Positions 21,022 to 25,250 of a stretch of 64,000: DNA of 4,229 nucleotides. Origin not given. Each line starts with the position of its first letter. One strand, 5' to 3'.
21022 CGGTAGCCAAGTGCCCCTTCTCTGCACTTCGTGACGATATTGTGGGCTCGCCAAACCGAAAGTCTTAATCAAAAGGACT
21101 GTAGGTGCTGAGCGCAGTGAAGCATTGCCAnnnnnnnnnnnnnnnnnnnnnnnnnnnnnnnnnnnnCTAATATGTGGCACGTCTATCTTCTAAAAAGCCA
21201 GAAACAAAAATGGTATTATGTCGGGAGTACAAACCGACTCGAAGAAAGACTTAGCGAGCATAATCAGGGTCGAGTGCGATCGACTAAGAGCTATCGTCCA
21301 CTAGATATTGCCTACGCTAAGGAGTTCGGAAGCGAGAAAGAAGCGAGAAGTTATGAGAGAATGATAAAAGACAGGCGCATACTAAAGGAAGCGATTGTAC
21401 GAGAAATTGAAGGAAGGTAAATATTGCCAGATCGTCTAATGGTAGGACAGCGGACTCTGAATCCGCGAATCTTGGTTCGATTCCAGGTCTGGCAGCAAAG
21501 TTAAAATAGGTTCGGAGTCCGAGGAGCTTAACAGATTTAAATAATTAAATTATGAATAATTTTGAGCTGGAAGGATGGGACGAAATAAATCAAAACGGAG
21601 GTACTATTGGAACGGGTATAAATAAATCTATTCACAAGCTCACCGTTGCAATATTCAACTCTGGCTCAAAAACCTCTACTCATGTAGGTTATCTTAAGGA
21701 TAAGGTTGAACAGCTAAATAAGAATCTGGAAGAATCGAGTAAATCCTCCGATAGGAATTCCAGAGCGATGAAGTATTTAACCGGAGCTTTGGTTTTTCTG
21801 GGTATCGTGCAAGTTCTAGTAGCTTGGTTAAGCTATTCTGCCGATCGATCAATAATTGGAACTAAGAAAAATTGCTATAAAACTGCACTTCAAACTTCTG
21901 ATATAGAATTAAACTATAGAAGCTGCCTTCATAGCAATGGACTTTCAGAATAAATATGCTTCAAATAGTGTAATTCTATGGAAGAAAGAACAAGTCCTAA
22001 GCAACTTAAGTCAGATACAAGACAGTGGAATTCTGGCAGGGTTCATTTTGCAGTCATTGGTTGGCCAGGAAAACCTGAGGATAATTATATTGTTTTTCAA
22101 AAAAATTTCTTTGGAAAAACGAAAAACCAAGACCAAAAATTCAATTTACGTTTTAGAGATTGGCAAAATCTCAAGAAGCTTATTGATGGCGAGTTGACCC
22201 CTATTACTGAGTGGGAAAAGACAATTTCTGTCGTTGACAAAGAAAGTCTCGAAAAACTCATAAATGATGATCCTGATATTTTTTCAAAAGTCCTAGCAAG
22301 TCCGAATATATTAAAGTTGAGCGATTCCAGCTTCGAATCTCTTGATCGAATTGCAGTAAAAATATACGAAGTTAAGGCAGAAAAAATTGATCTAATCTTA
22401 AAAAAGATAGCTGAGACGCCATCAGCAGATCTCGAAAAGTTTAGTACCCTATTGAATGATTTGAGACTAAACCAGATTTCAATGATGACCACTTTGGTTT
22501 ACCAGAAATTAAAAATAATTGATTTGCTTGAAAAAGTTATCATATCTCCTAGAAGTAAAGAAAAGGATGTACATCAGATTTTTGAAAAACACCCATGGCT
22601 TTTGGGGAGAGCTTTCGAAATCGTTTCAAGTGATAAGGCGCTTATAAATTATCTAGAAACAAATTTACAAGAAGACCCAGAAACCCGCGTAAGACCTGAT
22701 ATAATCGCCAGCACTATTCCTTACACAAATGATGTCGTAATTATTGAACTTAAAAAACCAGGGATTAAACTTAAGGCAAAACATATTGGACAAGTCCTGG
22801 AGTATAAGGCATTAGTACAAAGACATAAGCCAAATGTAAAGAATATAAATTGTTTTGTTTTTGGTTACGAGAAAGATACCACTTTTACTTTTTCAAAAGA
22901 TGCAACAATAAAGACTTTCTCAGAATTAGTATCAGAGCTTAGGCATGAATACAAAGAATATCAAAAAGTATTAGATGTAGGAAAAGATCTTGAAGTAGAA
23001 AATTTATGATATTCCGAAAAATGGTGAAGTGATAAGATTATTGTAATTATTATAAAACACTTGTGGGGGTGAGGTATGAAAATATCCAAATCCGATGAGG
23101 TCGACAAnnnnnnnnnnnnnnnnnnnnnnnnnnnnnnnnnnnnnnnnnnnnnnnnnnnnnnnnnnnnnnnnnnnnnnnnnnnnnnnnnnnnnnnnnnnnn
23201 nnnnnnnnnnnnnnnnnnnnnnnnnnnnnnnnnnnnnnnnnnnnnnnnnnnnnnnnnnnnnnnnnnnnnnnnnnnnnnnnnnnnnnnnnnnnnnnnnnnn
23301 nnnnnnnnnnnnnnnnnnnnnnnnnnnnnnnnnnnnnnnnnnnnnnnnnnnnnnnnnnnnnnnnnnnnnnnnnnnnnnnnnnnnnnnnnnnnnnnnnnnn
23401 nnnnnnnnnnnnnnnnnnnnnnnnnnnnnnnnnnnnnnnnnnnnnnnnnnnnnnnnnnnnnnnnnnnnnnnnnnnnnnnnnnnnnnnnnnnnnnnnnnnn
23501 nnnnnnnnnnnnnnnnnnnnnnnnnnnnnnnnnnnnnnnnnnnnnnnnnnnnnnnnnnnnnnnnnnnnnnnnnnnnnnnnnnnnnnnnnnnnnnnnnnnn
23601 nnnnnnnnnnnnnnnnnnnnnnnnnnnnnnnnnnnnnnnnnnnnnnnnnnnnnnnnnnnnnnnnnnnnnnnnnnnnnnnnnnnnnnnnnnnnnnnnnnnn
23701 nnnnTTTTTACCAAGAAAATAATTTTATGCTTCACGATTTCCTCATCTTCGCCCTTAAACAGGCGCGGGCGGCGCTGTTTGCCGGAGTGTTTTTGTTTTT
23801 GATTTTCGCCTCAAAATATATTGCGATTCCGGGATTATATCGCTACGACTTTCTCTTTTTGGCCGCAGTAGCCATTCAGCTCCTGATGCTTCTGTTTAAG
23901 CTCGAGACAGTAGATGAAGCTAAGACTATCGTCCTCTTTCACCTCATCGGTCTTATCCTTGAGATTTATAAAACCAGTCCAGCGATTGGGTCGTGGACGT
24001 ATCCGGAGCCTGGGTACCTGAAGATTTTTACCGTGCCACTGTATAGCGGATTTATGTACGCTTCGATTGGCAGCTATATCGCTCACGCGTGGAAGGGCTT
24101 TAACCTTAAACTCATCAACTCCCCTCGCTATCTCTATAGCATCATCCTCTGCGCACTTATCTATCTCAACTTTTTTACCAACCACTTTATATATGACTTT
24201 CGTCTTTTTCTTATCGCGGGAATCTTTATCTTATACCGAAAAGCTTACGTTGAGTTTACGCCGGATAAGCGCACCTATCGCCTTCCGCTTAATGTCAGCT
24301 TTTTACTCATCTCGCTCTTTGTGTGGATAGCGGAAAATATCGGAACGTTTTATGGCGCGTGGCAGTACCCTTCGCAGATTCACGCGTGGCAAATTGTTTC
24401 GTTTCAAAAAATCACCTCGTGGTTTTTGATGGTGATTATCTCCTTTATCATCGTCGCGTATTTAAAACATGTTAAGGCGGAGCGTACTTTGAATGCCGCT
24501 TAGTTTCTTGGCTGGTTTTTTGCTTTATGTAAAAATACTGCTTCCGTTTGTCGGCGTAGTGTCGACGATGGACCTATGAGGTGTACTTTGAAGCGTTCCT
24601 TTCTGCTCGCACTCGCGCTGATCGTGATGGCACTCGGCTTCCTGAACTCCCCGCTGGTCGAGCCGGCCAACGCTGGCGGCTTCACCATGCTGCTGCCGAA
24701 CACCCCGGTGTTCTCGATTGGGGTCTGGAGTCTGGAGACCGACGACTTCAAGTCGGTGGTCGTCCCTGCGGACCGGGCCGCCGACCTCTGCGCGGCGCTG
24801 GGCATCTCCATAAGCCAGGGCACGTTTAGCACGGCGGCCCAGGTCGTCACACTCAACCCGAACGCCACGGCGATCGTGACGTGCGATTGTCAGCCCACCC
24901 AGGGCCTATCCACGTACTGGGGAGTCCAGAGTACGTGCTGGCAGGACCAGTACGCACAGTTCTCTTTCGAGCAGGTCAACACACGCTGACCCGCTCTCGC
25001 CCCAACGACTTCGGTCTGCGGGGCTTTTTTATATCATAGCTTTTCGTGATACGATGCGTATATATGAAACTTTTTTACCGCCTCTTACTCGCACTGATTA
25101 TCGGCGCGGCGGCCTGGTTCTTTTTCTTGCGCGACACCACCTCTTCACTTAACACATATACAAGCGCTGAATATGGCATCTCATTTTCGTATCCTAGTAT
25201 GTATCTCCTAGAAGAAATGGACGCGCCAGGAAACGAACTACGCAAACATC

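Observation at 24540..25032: Cassette B: GC-rich secreted Cys-containing small protein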

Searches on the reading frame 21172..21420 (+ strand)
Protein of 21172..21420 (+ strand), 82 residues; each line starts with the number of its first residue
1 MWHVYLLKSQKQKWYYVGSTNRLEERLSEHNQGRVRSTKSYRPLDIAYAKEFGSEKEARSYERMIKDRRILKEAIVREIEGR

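Call 88: search_protein_families(library=pfam, proteins=[window:21172-21420:+], max_evalue=0.0001)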
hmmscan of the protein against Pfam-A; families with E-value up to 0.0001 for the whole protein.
window:21172-21420:+ (82 aa): 2 families
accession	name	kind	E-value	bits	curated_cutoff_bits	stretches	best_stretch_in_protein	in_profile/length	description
PF01541.30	GIY-YIG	-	3.5e-16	59.7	22.6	1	1-68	1-71/78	GIY-YIG catalytic domain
PF10544.15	T5orf172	-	4.8e-05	24.3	20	1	3-67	2-65/101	T5orf172 domain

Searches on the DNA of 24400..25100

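Call 97: search_rna_families(source=window, start=24400, end=25100, threshold=evalue, max_evalue=1)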
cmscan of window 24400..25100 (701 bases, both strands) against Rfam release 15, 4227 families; matches with E-value up to 1: 0.
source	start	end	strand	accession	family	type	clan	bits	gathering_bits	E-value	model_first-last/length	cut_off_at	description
